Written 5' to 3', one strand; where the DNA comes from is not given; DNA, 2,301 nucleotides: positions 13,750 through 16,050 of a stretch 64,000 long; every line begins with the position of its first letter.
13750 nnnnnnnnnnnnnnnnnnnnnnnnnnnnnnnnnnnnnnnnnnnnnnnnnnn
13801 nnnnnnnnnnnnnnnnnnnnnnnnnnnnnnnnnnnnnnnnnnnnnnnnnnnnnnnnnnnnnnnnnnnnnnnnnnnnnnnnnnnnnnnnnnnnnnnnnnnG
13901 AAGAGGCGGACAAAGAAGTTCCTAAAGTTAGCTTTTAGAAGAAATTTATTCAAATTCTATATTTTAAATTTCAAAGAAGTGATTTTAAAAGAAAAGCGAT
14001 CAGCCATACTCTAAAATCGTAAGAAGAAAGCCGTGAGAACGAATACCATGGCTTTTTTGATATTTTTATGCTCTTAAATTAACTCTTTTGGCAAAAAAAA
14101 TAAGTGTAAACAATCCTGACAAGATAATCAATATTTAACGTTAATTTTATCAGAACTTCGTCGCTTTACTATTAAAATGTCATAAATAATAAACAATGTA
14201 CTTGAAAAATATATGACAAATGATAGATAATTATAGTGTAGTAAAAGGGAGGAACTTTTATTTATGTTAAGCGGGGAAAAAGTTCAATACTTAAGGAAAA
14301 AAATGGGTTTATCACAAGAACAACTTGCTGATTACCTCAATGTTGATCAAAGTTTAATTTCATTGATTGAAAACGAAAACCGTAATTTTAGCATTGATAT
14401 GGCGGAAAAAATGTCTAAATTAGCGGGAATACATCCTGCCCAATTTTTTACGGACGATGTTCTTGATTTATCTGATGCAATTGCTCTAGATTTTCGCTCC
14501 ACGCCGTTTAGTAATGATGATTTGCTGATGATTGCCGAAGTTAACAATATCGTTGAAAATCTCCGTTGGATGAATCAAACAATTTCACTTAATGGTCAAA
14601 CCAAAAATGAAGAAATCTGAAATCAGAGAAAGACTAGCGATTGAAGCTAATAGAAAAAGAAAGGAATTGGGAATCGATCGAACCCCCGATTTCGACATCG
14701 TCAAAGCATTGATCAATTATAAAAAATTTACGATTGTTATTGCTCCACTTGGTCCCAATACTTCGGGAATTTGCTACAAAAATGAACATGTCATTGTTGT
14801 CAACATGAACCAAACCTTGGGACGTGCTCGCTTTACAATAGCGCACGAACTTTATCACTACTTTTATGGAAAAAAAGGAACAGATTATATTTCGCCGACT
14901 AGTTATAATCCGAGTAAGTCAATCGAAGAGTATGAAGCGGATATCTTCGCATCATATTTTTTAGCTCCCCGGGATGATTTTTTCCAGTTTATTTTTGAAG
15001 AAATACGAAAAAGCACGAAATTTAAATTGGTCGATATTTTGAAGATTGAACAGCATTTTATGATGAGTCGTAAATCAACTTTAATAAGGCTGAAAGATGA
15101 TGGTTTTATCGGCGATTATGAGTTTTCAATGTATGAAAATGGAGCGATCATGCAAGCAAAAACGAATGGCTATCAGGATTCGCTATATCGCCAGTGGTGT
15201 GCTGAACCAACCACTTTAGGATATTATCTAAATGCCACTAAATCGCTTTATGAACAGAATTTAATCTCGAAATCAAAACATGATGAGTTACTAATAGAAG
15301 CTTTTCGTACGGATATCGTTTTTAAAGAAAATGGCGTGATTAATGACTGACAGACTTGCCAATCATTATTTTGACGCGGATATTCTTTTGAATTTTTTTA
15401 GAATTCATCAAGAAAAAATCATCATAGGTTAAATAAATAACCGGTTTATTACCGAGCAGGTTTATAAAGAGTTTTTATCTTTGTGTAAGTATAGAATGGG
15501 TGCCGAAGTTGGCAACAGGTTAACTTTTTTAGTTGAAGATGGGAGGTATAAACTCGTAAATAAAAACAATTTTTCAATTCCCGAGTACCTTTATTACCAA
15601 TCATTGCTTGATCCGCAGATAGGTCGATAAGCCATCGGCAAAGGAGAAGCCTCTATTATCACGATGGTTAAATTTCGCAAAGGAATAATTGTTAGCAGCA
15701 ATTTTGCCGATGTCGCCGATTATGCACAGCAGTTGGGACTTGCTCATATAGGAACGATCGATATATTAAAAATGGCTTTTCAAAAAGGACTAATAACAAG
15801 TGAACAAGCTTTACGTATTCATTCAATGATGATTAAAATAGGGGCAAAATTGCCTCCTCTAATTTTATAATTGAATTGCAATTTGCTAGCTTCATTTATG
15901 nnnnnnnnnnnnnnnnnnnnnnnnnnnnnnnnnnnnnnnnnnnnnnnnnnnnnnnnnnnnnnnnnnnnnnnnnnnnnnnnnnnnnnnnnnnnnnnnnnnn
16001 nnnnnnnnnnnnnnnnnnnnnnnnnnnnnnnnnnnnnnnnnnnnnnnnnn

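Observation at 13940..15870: XRE repressor, ImmA protease and a decayed DUF3368/PIN-like gene: a mobile-element or TA remnant in an AT-rich patch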

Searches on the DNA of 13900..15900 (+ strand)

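Call 11: search_dna_similar(query=window:13900-15900:+, collection=phages, mode=distant)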
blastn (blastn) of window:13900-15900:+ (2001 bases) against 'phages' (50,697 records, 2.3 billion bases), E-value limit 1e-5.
No match.

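Call 12: search_dna_similar(query=window:13900-15900:+, collection=plasmids, mode=distant)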
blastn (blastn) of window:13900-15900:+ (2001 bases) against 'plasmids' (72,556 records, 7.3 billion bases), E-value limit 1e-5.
No match.

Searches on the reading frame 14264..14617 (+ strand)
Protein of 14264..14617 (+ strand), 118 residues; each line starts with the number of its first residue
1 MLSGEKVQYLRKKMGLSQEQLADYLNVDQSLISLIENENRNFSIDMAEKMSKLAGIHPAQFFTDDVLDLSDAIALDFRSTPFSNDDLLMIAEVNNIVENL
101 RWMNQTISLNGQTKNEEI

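Call 5: search_protein_families(library=pfam, proteins=[window:14264-14617:+], max_evalue=0.1)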
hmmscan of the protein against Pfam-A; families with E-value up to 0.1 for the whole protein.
window:14264-14617:+ (118 aa): 7 families
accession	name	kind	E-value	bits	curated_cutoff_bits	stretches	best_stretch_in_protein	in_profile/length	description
PF01381.28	HTH_3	-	7.4e-13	48.8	23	1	8-60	2-54/55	Helix-turn-helix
PF12844.13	HTH_19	-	5.4e-08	33.1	30.2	1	4-60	1-57/64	Helix-turn-helix domain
PF13560.12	HTH_31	-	4e-05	24.3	27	1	9-59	8-59/64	Helix-turn-helix domain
PF13744.12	HTH_37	-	0.001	19.2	27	1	7-45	23-62/80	Helix-turn-helix domain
PF13413.12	HTH_25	-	0.0029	17.8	24.6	1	11-39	6-34/62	Helix-turn-helix domain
PF20432.4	Xre-like-HTH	-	0.015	16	25.8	1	11-55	19-63/63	Antitoxin Xre-like helix-turn-helix domain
PF21694.2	DNA_pol3_delta_C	-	0.091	13.2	27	0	7-50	50-92/121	DNA polymerase III delta subunit, C-terminal domain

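Call 6: search_protein_families(library=ncbifam, proteins=[window:14264-14617:+], max_evalue=0.1)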
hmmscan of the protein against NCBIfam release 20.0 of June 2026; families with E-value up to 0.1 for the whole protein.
window:14264-14617:+ (118 aa): 22 families
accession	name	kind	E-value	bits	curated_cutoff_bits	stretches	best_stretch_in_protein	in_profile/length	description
TIGR03070.1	couple_hipB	subfamily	4.2e-08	33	71.65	1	4-55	4-55/58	type II toxin-antitoxin system Y4mF family antitoxin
TIGR02607.1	antidote_HigA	equivalog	2.1e-06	27.4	47.7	1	12-59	17-64/81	HigA family addiction module antitoxin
NF007408.0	PRK09943.1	equivalog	2.4e-06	27.2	211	1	3-66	8-71/185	HTH-type transcriptional regulator PuuR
NF038139.1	Reg_Aceta_RamB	equivalog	2.6e-06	26.4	700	1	3-65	3-65/465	acetate metabolism transcriptional regulator RamB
NF052239.1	antitox_spr1629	equivalog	9.3e-06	25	335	1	1-106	1-104/377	spr1629 family repressor/antitoxin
TIGR00270.2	TIGR00270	equivalog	1.2e-05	25.2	110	1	5-56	78-129/159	multiprotein bridging factor aMBF1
NF041951.1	phage_RstR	subfamily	5.4e-05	23.4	80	1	3-53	3-53/108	RstR family transcriptional repressor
TIGR03830.1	CxxCG_CxxCG_HTH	subfamily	6.1e-05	22.8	61.8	1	2-47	65-110/127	type II TA system antitoxin MqsA family protein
NF003162.0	PRK04140.1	equivalog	0.00079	18.5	263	1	3-52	127-176/317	transcriptional regulator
NF007257.0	PRK09706.1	subfamily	0.00099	18.9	101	1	4-40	7-43/135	transcriptional repressor DicA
NF049845.1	Xre_ParS_antitoxin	subfamily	0.0013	18.8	90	1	5-56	5-56/112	type II RES/Xre toxin-antitoxin system antitoxin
NF058600.1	TransRegSco1979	equivalog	0.0014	17.8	350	1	2-60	8-66/280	Sco1979 family transcriptional regulator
NF046032.1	TransRegSlrRBacil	equivalog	0.0038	17.3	250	1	6-63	5-63/149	HTH-type transcriptional regulator SlrR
NF006015.0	PRK08154.1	subfamily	0.0073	15.5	204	1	4-65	32-93/314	anaerobic benzoate catabolism transcriptional regulator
TIGR02612.1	mob_myst_A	hypoth_equivalog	0.0083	16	122.6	1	7-46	30-69/150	mobile mystery protein A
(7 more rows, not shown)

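Call 7: search_protein_families(library=padloc, proteins=[window:14264-14617:+], max_evalue=1)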
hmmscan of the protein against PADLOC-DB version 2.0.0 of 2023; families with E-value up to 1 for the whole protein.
window:14264-14617:+ (118 aa): 20 families
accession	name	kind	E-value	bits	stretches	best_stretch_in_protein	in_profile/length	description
PDLC03665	Control_protein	-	4.4e-13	47.3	1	3-61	9-68/77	control protein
PDLC02926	HTH_VI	-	2.5e-10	38.5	1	5-60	4-59/92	-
PDLC03953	RmrA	-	1.1e-09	36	1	3-79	6-80/373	-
PDLC04142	capH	-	1.8e-09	36.6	1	2-95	6-96/103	capH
PDLC03945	RmrA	-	2.4e-07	28.3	1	1-107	1-105/394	-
PDLC03536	REase_II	-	5.9e-07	27.4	1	6-68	14-71/237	Type II restriction enzyme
PDLC03949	RmrA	-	6.8e-07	26.5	1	1-81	1-80/363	-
PDLC03954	RmrA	-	1.2e-06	25.7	1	2-72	10-80/380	-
PDLC03666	Control_protein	-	3.6e-06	25.3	1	4-52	8-56/77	control protein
PDLC03668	Control_protein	-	2.7e-05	22.6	1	9-56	15-62/79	control protein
PDLC03946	RmrA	-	5e-05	20.2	1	2-80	2-79/357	-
PDLC03948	RmrA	-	5.1e-05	20.3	1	3-105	9-106/397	-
PDLC03664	Control_protein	-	5.2e-05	21.6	1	4-62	15-73/74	control protein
PDLC03951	RmrA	-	0.0001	19.4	1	4-104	10-103/400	-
PDLC03947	RmrA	-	0.00019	18.4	1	3-93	12-101/383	-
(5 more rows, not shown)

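Call 8: search_protein_families(library=phrogs, proteins=[window:14264-14617:+], max_evalue=1)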
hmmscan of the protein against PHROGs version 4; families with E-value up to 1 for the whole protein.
window:14264-14617:+ (118 aa): 31 families (the best 25 are shown)
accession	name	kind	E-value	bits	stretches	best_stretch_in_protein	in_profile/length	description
phrog_8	-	transcription regulation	1e-11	45.9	1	4-70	78-144/346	transcriptional regulator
phrog_2439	-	transcription regulation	5.8e-11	42.9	1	2-109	7-107/367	transcriptional regulator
phrog_3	-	transcription regulation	3.4e-10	41.3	1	4-66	90-152/430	transcriptional repressor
phrog_1373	-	transcription regulation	2.5e-09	38.4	1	5-57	66-118/166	transcriptional regulator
phrog_4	-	transcription regulation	3.2e-08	34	1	3-71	137-201/400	transcriptional repressor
phrog_5823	-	transcription regulation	9.8e-08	32.5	1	4-69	8-74/404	transcriptional regulator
phrog_2967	-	transcription regulation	2.8e-07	31.3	1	7-88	15-78/225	transcriptional regulator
phrog_2104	-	unknown function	1.5e-06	29.3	1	3-41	40-78/103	-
phrog_2328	-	transcription regulation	1.8e-06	28.8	1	6-58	19-71/128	transcriptional repressor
phrog_2339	-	DNA, RNA and nucleotide metabolism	6.5e-06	27.1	1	8-56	31-80/98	HTH DNA binding protein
phrog_1124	-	transcription regulation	6.8e-06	26.8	1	7-52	13-57/177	transcriptional regulator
phrog_1381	-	moron, auxiliary metabolic gene and host takeover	1.9e-05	25.1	1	9-57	20-68/264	plasmid antitoxin with HTH domain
phrog_7241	-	transcription regulation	2.1e-05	25.6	1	6-61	65-120/122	transcriptional regulator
phrog_6831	-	transcription regulation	9.4e-05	23.3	1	8-53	12-57/68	transcriptional regulator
phrog_5119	-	unknown function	0.00031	21.6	1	2-38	53-89/152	-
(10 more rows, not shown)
